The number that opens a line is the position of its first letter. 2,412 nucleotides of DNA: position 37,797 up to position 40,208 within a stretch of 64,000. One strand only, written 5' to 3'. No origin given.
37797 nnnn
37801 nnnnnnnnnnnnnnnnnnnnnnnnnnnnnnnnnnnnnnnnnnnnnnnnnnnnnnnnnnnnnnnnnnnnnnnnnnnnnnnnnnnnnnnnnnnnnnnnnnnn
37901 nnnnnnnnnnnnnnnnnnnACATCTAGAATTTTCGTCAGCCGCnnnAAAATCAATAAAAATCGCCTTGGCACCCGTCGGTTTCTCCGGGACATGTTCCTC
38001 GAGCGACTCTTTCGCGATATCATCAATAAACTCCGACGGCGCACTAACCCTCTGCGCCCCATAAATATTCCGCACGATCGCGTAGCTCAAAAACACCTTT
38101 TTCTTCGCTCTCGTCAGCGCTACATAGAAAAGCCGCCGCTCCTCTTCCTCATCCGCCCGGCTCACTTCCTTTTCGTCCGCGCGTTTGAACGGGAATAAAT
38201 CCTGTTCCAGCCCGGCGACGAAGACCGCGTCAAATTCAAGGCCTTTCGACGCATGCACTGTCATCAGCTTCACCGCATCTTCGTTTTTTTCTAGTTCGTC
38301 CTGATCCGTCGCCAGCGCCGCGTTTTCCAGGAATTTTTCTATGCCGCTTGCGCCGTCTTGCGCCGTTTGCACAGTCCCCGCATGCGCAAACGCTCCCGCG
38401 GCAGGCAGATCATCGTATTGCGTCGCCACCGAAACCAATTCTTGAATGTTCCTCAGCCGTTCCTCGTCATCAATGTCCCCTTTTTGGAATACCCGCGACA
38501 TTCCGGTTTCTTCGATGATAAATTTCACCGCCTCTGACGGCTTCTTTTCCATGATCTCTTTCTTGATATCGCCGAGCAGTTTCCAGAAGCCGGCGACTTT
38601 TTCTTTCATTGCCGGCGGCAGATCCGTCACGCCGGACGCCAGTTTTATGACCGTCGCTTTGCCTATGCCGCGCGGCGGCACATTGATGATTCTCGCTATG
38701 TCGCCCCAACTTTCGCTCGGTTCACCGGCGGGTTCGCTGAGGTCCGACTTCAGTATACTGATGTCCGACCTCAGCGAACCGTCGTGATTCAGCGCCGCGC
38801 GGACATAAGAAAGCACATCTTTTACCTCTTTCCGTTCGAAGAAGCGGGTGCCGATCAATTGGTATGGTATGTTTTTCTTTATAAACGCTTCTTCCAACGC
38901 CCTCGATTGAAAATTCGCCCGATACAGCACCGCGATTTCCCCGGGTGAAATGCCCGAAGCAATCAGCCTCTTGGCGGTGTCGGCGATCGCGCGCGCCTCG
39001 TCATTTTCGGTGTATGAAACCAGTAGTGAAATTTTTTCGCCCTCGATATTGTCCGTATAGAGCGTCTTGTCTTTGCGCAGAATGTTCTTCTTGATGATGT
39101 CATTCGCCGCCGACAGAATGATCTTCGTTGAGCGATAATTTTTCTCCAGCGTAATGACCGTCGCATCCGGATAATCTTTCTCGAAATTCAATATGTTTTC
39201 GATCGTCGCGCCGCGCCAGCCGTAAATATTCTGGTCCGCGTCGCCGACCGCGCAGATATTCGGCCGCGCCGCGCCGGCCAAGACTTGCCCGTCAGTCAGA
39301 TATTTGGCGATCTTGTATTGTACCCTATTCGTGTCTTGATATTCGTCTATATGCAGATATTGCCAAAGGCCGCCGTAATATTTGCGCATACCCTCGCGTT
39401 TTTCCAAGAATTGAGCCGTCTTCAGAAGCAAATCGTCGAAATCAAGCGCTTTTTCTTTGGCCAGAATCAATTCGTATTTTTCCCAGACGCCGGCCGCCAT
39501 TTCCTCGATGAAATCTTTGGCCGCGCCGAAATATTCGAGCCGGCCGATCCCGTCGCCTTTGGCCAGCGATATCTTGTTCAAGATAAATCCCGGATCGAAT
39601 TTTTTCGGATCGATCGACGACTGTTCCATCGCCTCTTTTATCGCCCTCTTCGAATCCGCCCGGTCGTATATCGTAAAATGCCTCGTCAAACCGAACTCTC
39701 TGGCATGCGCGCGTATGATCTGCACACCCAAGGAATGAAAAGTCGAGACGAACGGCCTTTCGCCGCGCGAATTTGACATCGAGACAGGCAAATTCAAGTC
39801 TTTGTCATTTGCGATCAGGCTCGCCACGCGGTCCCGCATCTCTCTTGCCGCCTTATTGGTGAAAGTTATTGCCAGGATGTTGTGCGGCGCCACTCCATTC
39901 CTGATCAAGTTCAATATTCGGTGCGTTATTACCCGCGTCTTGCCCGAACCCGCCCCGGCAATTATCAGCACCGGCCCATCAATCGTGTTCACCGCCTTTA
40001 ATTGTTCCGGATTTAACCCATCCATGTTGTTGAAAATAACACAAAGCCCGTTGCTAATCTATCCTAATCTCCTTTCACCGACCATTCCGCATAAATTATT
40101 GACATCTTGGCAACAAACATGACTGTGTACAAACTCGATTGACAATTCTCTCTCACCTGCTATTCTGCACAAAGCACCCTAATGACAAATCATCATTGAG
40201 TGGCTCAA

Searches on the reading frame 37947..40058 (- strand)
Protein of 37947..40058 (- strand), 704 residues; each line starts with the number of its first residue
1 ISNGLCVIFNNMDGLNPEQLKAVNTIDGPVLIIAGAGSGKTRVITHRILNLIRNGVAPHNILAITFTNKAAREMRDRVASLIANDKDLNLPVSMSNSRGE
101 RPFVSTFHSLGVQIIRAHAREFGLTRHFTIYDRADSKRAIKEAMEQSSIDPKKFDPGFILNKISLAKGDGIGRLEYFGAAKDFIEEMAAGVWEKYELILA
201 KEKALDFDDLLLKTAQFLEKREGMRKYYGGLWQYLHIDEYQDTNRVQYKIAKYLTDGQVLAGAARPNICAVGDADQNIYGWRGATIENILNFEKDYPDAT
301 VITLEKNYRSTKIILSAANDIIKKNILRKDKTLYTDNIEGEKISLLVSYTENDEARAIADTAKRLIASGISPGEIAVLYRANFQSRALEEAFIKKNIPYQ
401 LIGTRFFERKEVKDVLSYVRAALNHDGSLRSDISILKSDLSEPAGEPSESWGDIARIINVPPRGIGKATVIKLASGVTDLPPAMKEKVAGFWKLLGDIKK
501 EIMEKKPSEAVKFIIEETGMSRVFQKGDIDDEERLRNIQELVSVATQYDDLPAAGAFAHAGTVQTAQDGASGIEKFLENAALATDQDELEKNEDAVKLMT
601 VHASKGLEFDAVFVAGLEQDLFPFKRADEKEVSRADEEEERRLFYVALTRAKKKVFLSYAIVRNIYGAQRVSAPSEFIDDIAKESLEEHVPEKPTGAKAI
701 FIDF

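Call 79: search_protein_families(library=pfam, proteins=[window:37947-40058:-], max_evalue=0.001)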
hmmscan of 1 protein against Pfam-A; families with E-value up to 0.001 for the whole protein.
window:37947-40058:- (704 aa): 7 families
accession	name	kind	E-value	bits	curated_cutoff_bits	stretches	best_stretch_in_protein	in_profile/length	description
PF00580.27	UvrD-helicase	-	4.1e-78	263.2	23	1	15-297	1-271/271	UvrD/REP helicase N-terminal domain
PF13361.12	UvrD_C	-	6.1e-64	217.1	25.6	2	497-660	182-348/350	UvrD-like helicase C-terminal domain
PF13245.12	AAA_19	-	3.9e-19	69.6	25.1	1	20-280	2-132/134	AAA domain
PF13538.12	UvrD_C_2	-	4.1e-12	46.2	27.4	1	634-657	28-51/52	UvrD-like helicase C-terminal domain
PF13087.12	AAA_12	-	1.9e-06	28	27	0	586-656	138-189/195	AAA domain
PF01443.25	Viral_helicase1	-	9.5e-06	26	21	0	589-655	170-224/228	Viral superfamily 1 RNA helicase core domain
PF13356.12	Arm-DNA-bind_3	-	0.00092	19.7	27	0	353-374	57-78/83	Arm DNA-binding domain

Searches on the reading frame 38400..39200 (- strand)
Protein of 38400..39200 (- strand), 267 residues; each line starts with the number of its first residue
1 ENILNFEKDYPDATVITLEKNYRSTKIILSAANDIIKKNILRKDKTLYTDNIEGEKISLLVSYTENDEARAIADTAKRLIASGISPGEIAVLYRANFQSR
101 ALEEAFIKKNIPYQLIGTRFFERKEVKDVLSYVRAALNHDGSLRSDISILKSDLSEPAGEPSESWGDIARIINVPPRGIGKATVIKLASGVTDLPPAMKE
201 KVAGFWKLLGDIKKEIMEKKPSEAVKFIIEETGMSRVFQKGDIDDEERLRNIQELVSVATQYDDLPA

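Call 83: search_solved_structures(query=window:38400-39200:-, max_evalue=1e-10, show_alignments=2)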
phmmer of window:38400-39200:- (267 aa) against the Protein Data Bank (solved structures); distinct sequences matched with E-value up to 1e-10: 9.
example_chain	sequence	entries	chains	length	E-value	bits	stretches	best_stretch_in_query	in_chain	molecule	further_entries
9dci_A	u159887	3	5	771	2.3e-40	142.2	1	2-262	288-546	ATP-dependent DNA helicase UvrD1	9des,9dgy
1qhh_B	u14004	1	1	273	4.5e-40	141.3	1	1-143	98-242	PROTEIN (PCRA (SUBUNIT))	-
2pjr_A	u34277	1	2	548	5e-40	141.1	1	1-143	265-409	PROTEIN (HELICASE PCRA)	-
1pjr_A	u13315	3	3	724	1.2e-39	139.8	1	1-143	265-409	PCRA | ATP-DEPENDENT HELICASE PCRA | HELICASE PCRA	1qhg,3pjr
2is1_A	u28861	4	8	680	1.2e-34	123.5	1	1-142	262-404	DNA helicase II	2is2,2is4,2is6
3lfu_A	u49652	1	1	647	1.6e-34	123.1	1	1-147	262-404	DNA helicase II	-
4c2u_A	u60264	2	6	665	5.6e-31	111.5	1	1-263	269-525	DNA HELICASE II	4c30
4c2t_A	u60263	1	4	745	7.6e-31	111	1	1-263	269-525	DNA HELICASE II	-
1uaa_A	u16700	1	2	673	8.9e-20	74.8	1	2-141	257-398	PROTEIN (ATP-DEPENDENT DNA HELICASE REP.)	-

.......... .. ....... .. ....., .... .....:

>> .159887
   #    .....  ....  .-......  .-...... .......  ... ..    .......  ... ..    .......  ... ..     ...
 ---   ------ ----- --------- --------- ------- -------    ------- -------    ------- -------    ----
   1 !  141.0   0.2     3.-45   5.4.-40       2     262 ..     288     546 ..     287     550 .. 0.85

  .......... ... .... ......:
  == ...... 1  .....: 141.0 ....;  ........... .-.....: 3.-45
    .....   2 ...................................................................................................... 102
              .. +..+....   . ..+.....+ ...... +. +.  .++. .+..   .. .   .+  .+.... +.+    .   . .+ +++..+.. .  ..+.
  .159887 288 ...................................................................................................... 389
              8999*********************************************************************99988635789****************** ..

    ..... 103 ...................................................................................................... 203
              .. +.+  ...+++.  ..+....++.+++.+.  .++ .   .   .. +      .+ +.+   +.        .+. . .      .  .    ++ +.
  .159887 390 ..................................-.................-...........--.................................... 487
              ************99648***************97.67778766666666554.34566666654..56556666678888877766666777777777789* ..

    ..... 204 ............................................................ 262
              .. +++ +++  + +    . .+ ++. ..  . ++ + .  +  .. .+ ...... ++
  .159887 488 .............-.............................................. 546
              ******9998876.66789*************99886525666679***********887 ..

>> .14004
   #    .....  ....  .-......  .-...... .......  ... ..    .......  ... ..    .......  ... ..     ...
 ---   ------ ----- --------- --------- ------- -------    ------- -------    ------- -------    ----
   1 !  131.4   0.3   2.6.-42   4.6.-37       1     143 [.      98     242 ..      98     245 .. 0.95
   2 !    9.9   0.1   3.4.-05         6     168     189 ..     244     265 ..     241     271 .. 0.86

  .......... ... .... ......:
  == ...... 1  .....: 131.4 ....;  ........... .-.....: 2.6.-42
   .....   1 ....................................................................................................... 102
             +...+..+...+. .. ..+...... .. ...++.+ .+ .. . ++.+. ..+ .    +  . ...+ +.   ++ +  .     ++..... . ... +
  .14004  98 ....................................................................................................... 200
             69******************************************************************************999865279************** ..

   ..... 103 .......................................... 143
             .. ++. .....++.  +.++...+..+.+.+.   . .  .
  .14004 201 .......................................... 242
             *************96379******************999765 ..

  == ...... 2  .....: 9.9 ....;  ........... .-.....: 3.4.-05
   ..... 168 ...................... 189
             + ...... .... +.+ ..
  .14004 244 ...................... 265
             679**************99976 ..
